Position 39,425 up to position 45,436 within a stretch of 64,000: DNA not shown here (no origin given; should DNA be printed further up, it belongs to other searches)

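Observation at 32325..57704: Tandemly duplicated three-gene cassettes for giant wall-anchored surface proteins: candidate undescribed cell-surface system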

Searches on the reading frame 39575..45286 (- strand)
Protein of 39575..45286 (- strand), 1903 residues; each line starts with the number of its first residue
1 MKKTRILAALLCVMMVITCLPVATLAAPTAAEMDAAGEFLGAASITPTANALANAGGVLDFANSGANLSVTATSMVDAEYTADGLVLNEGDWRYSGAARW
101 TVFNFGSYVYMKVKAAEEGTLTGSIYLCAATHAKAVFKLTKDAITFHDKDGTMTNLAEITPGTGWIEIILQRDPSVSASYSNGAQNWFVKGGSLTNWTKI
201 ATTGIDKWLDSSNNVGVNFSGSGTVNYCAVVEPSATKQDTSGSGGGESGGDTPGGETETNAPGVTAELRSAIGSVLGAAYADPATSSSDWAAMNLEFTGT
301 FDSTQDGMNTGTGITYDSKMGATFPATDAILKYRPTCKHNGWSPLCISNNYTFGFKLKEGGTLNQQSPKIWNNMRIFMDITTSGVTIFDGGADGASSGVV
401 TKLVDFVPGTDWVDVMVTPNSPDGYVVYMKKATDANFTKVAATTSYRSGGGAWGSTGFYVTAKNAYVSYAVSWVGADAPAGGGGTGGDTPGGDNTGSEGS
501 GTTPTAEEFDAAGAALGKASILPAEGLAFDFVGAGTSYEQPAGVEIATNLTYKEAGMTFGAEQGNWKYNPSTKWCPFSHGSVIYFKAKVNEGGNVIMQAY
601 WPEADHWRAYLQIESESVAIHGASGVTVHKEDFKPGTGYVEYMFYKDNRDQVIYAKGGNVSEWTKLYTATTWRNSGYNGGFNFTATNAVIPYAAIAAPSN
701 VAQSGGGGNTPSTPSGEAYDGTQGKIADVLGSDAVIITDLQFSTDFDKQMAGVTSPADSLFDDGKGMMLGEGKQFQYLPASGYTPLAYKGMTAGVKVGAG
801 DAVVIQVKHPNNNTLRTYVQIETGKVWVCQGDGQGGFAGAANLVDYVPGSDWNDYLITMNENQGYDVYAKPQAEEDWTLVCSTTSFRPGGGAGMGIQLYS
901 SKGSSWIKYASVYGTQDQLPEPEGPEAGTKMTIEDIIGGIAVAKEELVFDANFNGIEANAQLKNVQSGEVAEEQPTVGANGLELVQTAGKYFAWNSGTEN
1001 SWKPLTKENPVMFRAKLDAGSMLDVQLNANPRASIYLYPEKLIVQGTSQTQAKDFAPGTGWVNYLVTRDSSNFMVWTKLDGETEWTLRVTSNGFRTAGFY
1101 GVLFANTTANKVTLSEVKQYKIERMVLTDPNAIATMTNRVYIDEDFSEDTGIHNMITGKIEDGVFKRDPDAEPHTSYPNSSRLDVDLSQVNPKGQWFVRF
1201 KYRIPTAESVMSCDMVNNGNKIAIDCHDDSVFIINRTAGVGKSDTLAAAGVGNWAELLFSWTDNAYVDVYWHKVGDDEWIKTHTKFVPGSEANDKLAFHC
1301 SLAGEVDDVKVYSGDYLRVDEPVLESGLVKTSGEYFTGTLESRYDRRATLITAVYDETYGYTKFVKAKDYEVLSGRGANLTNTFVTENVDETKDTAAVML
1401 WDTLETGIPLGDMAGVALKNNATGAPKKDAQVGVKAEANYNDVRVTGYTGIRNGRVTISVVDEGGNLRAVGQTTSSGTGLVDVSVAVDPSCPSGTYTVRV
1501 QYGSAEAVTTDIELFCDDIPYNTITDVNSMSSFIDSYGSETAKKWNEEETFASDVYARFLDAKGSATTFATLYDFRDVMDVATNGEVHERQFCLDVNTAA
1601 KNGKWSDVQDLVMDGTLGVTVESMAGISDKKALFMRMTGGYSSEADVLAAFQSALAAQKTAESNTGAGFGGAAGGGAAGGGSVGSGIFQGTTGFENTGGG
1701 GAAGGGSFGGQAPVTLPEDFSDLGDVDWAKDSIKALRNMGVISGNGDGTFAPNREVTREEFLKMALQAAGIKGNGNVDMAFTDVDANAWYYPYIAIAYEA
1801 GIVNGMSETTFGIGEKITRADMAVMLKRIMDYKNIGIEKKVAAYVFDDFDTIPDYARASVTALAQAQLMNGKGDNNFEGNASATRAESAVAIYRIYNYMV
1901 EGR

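Call 3: search_protein_families(library=pfam, proteins=[window:39575-45286:-], max_evalue=0.01)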
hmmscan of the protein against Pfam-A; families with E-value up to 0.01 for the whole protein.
window:39575-45286:- (1903 aa): 2 families
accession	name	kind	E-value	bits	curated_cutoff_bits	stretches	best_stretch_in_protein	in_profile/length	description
PF00395.25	SLH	-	5.9e-36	122.6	20.8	3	1781-1823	2-44/44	S-layer homology domain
PF01835.25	MG2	-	0.0061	17.3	32.8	0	1447-1505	27-85/96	MG2 domain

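Call 10: search_protein_families(library=ncbifam, proteins=[window:39575-45286:-], max_evalue=0.01)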
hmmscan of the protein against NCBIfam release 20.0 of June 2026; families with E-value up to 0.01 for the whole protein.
window:39575-45286:- (1903 aa): 1 family
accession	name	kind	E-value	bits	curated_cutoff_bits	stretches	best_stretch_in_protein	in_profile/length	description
NF033190.2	inl_like_NEAT_1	exception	1.1e-12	47.1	1275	1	1779-1897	580-692/754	NEAT domain-containing leucine-rich repeat protein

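Call 13: search_solved_structures(query=window:39575-45286:-, max_evalue=1)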
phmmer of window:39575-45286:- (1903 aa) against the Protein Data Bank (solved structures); distinct sequences matched with E-value up to 1: 6.
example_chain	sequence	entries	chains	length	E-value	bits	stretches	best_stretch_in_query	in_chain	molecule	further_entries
6bt4_A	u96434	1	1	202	3.2e-13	51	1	1718-1892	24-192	S-layer protein sap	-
3pyw_A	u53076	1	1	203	4.7e-13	50.5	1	1719-1892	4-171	S-layer protein sap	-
9g93_A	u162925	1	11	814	6.9e-12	46.6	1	1712-1892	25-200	S-layer protein sap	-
8bz2_A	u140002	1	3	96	0.00051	20.5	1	1781-1832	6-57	S-layer homology domain-containing protein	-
1k4k_A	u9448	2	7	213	0.3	11.4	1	1512-1582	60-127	Nicotinic acid mononucleotide adenylyltransferase | NaMN adenylyltransferase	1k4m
9hih_L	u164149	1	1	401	0.47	10.7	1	1662-1716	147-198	mIL-2_LN35_S4B6_LC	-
